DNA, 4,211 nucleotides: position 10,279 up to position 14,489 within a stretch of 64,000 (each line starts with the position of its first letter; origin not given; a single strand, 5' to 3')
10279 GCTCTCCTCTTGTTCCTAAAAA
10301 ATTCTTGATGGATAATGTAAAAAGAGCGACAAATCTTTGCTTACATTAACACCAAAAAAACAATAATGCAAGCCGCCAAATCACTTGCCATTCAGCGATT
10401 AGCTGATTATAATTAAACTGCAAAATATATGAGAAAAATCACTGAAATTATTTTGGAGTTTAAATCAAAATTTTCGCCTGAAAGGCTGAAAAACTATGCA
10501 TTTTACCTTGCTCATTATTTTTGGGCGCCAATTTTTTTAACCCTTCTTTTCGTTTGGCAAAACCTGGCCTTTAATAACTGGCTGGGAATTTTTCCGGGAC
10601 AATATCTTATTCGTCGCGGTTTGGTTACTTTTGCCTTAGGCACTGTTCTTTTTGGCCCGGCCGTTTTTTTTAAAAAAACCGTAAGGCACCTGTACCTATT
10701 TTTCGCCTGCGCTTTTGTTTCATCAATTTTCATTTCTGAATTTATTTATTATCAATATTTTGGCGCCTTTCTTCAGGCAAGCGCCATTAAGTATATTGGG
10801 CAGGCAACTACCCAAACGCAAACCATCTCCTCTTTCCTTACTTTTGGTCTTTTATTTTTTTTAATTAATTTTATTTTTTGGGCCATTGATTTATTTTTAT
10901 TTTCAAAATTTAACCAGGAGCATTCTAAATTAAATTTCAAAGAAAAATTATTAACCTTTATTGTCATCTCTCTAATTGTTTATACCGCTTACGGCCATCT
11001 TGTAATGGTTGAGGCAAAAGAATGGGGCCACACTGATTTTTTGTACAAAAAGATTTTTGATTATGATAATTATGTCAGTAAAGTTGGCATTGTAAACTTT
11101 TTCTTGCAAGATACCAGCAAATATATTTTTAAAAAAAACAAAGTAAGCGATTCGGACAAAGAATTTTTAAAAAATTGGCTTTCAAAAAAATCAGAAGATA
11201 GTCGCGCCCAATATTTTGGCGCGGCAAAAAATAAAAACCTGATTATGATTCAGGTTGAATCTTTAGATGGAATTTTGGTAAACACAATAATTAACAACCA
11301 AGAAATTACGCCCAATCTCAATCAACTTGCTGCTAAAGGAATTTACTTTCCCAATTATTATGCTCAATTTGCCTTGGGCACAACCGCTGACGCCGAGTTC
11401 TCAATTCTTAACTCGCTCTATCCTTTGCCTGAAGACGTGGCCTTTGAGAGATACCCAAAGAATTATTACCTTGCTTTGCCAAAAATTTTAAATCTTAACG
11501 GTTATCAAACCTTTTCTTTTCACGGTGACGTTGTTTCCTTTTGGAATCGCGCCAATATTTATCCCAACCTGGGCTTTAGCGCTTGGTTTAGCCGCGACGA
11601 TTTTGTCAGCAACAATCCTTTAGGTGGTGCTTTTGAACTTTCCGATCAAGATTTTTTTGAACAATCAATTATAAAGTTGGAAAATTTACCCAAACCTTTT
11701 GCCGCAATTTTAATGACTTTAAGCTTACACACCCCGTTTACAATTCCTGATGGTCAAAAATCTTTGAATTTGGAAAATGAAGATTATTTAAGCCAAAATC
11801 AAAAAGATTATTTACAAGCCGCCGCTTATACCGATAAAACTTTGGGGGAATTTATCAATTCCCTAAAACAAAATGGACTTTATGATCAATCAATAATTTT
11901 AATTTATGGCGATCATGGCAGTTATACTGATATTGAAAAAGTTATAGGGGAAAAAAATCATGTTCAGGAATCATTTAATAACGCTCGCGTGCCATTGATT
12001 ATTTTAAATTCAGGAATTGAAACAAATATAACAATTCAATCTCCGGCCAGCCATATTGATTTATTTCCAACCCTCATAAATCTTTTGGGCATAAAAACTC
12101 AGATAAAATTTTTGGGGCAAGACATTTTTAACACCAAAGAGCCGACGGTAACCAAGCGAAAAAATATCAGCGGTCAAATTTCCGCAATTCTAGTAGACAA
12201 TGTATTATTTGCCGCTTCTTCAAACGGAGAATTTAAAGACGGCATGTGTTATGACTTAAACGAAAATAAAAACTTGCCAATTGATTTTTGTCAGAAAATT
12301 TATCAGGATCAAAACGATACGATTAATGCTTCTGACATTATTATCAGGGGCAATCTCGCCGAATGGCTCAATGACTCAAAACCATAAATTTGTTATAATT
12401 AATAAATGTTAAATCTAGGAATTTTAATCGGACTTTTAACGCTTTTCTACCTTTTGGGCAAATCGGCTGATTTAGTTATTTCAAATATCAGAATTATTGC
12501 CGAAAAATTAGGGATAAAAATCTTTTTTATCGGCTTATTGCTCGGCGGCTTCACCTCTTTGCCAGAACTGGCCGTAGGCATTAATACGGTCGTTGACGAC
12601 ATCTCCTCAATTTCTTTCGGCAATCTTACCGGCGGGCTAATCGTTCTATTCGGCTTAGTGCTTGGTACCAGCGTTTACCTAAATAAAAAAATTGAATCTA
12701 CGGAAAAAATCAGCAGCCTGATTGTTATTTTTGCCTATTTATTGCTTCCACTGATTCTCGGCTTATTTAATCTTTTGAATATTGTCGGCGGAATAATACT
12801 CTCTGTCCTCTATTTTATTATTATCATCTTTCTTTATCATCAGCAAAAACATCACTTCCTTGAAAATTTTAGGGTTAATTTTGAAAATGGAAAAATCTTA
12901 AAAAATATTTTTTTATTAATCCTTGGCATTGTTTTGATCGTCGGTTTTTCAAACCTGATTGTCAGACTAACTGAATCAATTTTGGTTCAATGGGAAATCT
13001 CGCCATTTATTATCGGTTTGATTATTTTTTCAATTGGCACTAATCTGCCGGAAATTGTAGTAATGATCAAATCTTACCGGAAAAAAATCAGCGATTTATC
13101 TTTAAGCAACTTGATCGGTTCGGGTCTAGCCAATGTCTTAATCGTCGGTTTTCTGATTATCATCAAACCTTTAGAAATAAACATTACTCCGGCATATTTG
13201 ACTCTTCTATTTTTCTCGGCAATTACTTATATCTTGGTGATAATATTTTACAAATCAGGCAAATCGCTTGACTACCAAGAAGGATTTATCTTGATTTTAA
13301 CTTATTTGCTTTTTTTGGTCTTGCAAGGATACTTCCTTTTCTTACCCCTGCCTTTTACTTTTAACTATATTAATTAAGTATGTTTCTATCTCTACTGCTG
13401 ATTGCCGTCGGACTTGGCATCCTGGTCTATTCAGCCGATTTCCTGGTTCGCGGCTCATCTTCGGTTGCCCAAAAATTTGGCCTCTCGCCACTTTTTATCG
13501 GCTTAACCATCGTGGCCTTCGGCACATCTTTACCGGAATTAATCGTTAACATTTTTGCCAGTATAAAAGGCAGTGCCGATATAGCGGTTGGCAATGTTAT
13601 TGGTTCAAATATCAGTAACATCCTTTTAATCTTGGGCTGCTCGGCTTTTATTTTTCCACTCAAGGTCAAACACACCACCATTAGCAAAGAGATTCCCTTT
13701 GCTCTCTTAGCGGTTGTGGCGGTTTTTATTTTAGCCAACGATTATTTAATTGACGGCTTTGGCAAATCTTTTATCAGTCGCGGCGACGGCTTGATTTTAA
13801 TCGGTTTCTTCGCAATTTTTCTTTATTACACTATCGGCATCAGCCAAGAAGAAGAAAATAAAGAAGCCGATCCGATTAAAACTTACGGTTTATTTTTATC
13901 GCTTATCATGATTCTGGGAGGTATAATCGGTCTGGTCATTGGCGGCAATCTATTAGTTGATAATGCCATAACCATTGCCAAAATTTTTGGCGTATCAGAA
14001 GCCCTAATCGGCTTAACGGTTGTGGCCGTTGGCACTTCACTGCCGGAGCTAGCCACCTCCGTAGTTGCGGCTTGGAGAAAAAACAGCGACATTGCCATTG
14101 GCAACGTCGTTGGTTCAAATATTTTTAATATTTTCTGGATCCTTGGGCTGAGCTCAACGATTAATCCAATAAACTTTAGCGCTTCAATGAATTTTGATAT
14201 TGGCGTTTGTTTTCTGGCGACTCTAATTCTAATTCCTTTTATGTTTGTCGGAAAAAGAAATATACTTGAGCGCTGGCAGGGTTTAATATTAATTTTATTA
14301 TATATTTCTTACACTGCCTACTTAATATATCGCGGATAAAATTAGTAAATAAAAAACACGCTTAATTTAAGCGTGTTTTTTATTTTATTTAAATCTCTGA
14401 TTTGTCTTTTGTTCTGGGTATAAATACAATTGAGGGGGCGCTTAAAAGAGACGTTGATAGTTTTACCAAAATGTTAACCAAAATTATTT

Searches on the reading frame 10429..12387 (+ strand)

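Call 63: search_protein_families(library=pfam, proteins=[window:10429-12387:+], max_evalue=0.00001)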
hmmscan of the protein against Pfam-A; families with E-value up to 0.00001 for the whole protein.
window:10429-12387:+ (652 aa): 2 families
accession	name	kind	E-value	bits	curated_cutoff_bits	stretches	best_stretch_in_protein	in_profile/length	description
PF00884.28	Sulfatase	-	6.3e-43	147.6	25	1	269-555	1-301/301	Sulfatase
PF01663.27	Phosphodiest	-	2.4e-06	27.8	23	0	458-498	181-221/342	Type I phosphodiesterase / nucleotide pyrophosphatase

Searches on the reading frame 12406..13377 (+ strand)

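Call 64: search_protein_families(library=pfam, proteins=[window:12406-13377:+], max_evalue=0.00001)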
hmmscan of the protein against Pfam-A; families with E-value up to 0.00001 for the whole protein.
window:12406-13377:+ (323 aa): 1 family
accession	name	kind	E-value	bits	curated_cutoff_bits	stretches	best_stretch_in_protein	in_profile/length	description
PF01699.29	Na_Ca_ex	-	1.8e-35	122.6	24.9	2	167-307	2-149/151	Sodium/calcium exchanger protein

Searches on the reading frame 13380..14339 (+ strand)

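Call 64: search_protein_families(library=pfam, proteins=[window:13380-14339:+], max_evalue=0.00001)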
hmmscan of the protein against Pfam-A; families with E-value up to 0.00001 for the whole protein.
window:13380-14339:+ (319 aa): 1 family
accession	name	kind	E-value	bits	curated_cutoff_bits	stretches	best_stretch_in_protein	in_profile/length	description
PF01699.29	Na_Ca_ex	-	4e-70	235.1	24.9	2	174-316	2-150/151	Sodium/calcium exchanger protein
